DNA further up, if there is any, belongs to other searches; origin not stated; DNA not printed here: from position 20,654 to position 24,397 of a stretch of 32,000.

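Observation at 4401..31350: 27-kb co-directional block of giant secreted or anchored proteins: candidate uncharacterised cell-surface or host-contact apparatus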

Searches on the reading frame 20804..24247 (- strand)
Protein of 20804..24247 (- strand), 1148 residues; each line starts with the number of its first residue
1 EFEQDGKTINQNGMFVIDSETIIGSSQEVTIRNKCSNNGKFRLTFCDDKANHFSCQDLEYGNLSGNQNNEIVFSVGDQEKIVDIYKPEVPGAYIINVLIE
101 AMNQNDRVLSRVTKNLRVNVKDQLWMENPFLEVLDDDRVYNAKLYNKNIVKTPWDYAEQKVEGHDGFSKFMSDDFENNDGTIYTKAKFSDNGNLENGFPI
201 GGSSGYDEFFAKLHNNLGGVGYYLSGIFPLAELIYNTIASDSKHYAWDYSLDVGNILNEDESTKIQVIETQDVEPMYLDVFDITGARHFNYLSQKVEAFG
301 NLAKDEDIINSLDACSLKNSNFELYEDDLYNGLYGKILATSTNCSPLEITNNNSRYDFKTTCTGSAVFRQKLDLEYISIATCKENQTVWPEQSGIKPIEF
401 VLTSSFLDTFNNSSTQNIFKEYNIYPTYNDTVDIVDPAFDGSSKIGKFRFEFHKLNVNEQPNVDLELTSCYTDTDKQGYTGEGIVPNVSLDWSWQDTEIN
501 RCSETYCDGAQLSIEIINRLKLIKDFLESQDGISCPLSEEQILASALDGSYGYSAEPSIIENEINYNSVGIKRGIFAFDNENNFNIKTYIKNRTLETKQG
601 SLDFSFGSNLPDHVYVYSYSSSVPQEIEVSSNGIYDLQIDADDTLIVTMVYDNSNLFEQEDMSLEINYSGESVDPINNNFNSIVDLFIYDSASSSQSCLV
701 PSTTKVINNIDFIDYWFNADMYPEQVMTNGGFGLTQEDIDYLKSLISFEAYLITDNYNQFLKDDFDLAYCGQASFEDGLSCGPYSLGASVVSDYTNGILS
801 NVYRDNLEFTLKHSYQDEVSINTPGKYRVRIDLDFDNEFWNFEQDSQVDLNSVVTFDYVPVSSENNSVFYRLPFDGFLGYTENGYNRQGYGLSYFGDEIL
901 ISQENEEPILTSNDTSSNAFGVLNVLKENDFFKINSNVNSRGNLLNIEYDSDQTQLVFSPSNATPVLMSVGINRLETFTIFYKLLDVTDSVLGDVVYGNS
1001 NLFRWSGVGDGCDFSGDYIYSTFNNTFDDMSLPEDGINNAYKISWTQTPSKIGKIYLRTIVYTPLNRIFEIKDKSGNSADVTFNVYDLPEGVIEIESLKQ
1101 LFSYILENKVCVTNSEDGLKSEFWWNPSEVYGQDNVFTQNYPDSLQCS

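Call 63: predict_structure(alignment_id=A4)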
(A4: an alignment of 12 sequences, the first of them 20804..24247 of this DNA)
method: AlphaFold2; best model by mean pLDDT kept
length: 1148 residues; sequences in the alignment: 12
mean_pLDDT: 60.9   pTM: 0.41
mean pLDDT of the five models: 60.9, 60.0, 56.6, 49.9, 49.7
residues with pLDDT >= 90: 2; 70-90: 448; 50-70: 357; < 50: 341
segments of 3 or more residues with pLDDT < 50: 50-53, 121-123, 137-139, 141-143, 146-240, 246-291, 315-333, 381-397, 427-439, 456-465, 692-697, 728-731, 777-780, 782-796, 814-816, 862-864, 875-921, 1009-1024, 1087-1091, 1133-1148
pLDDT, mean of each block of 10 residues (from residue 1): 69 61 73 73 72 61 74 82 80 80 64 73 57 55 45 43 38 31 29 22 22 24 25 37 46 27 28 30 37 61 69 45 30 53 66 62 68 64 38 43 58 60 55 44 62 50 49 76 58 64 74 80 81 56 57 65 83 69 80 89 86 85 80 86 88 67 86 84 73 48 52 68 56 72 86 67 65 54 44 49 70 54 76 73 72 77 56 45 33 33 43 35 65 72 80 72 79 74 81 71 67 33 61 82 74 72 81 72 56 65 79 77 81 46 33
secondary structure, 60 per line:
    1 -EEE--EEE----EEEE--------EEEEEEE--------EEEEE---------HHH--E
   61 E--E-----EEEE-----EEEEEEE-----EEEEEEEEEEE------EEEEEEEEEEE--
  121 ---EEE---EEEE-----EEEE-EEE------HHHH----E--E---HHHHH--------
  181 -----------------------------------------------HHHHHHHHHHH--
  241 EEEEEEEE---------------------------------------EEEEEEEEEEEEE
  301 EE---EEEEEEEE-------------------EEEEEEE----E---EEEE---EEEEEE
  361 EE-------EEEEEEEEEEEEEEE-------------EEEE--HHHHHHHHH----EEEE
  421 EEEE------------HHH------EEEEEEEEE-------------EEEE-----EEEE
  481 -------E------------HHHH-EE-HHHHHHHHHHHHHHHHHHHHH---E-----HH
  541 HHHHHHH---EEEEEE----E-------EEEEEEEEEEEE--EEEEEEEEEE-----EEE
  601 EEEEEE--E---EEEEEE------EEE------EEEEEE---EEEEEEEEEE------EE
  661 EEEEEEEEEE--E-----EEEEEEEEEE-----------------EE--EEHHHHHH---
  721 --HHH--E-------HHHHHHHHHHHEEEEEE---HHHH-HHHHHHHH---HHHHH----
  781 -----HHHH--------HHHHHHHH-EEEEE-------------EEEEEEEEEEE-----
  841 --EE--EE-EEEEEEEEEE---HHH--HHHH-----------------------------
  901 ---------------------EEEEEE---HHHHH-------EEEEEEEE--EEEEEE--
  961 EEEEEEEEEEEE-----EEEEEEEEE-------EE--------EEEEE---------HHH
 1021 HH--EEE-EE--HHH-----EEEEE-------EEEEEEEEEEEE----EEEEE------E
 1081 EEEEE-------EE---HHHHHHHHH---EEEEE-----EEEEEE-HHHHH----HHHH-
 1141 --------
elements in order (helices of 4 or more, strands of 3 or more residues): E2-4 E7-9 E14-17 E26-32 E41-45 E70-73 E79-85 E91-101 E108-118 E124-126 E130-133 E139-142 E144-146 H153-156 H168-172 H228-238 E241-248 E288-302 E306-313 E333-339 E348-351 E355-362 E370-384 E398-401 H404-412 E417-424 E446-454 E468-471 E477-480 H501-504 H509-529 H539-547 E551-556 E569-580 E583-592 E598-606 E613-618 E625-627 E634-639 E643-652 E659-670 E679-688 H712-717 H736-746 E747-752 H756-759 H761-768 H772-776 H786-789 H798-805 E807-811 E825-835 E850-859 H868-871 E922-927 H931-935 E943-950 E953-958 E961-972 E978-986 E1004-1008 H1018-1022 E1025-1027 E1041-1045 E1053-1064 E1069-1073 E1080-1085 H1098-1106 E1110-1114 E1120-1125 H1127-1131 H1136-1139

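Call 65: fold_search(model_id=the predicted structure, library=pdb)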
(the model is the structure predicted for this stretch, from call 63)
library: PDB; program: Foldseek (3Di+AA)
matches with E <= 10: 1677; with E <= 0.001: 30
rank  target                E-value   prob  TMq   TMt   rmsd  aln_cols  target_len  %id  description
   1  7sqc_T0               1.2e-05  0.87  0.07  0.13  43.8       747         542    8  Ciliary C1 central pair apparatus isolated from Chlamydomonas reinhardtii (released 2022-04-13)
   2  9ijj_P                2.8e-05  0.72  0.07  0.13  50.3       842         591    8  In situ structure of the central apparatus in mouse sperm axoneme. (released 2025-06-04)
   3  3f85                  3.0e-05  0.89  0.09  0.18  42.4       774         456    7  Structure of fusion complex of homo trimeric major pilin subunits CfaB of CFA/I fimbirae from ETEC E. coli (released 2009-08-11)
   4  5es4_C                5.9e-05  0.82  0.07  0.09  34.6       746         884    7  RE-REFINEMENT OF INTEGRIN ALPHAXBETA2 ECTODOMAIN IN THE CLOSED/BENT CONFORMATION (released 2016-03-02)
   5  9b8i                  6.2e-05  0.30  0.05  0.08  37.2       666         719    6  Cryo-EM structure of the E. coli cellulose synthase BcsB-BcsC fusion protein (released 2025-02-19)
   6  9ijj_4I               7.3e-05  0.23  0.08  0.03  61.6      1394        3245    7  In situ structure of the central apparatus in mouse sperm axoneme. (released 2025-06-04)
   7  4b5z                  8.5e-05  0.98  0.08  0.23  27.8       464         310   10  Structure of the apo-rFnBPA(189-505) from Staphylococcus aureus (released 2013-10-09)
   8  8zdg_A                1.5e-04  0.60  0.06  0.08  35.9       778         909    6  Cryo-EM structure of the integrin avb3 with CWHM-12, conformation 1 (released 2025-10-22)
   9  7u06_A                2.3e-04  0.54  0.09  0.09  44.1       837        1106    8  Structure of the yeast TRAPPII-Rab11/Ypt32 complex in the closed/open state (composite structure) (released 2022-04-27)
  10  8w7n                  2.4e-04  0.23  0.06  0.07  38.6       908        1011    8  Crystal structure of the in-cell Cry1Aa purified from Bacillus thuringiensis (released 2024-03-06)
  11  9e8a_A                2.6e-04  0.63  0.07  0.08  32.8       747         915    4  Integrin aIIbb3 bent conformation from human platelet membrane crude preparation (released 2025-10-15)
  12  3wnl_A                2.6e-04  0.30  0.06  0.10  29.7       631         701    9  D308A mutant of Bacillus circulans T-3040 cycloisomaltooligosaccharide glucanotransferase complexed with isomaltohexao (released 2014-02-05)
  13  8xei_A                3.2e-04  0.51  0.07  0.08  33.7       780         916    6  Cryo-EM structure of integrin ITGAV/ITGB3 complex, conformation 1 (released 2024-12-18)
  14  9qxq                  3.5e-04  0.16  0.06  0.07  38.0       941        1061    9  native structure of full-length pesticidal protein Cry1Ca18 at pH9, from crystals formed in vivo (released 2026-02-11)
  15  9h9a                  3.5e-04  0.12  0.06  0.06  44.1      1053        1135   10  native structure of the full-length pesticidal protein Cry8Ba2, from crystals formed in vivo (form 1) (released 2025-12-03)
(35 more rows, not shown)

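Call 98: fold_search(model_id=the predicted structure, library=viral)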
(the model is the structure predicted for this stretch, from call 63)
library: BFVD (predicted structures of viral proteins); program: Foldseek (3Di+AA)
matches with E <= 10: 772; with E <= 0.001: 24
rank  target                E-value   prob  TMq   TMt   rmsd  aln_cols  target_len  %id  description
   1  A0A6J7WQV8            7.1e-10  0.97  0.08  0.07  51.1      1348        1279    8  Uncharacterized protein [uncultured Caudovirales phage]
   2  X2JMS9                1.6e-06  0.35  0.06  0.07  40.4      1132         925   10  Minor structural protein [Bacillus phage Bcp1]
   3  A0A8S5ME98            6.0e-06  0.25  0.06  0.06  41.5      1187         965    9  F5/8 type C domain [Siphoviridae sp. ctYh54]
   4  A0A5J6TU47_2          2.5e-05  0.44  0.07  0.06  29.9       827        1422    8  (no name in the UniProt tables at hand)
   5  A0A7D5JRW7            2.9e-05  0.11  0.05  0.05  55.5      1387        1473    9  (no name in the UniProt tables at hand)
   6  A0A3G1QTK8            3.4e-05  0.93  0.08  0.12  31.4       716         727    9  Putative cellulase or glycoside hydrolase [Erwinia phage phiEaP8]
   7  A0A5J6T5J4            5.8e-05  0.25  0.06  0.06  38.2       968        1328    9  (no name in the UniProt tables at hand)
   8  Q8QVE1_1              7.5e-05  0.47  0.07  0.07  40.9       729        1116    9  (no name in the UniProt tables at hand)
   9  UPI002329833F         1.2e-04  0.38  0.07  0.08  42.5       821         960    8  (no name look-up for this kind of identifier)
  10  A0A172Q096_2          1.8e-04  0.08  0.04  0.04  47.8      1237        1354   10  F5/8 type C domain-containing protein [Acinetobacter phage vB_AbaM_ME3]
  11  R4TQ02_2              1.9e-04  0.13  0.07  0.07  44.9      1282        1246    7  (no name in the UniProt tables at hand)
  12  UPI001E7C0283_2       1.9e-04  0.12  0.06  0.06  35.2      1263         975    8  (no name look-up for this kind of identifier)
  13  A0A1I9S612            2.4e-04  0.30  0.06  0.10  28.1       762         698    8  (no name in the UniProt tables at hand)
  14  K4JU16                2.4e-04  0.25  0.07  0.05  39.3       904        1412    8  (no name in the UniProt tables at hand)
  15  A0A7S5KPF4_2          2.9e-04  0.08  0.05  0.05  59.5      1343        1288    7  Host specificity protein J [Bacteriophage DSS3_VP1]
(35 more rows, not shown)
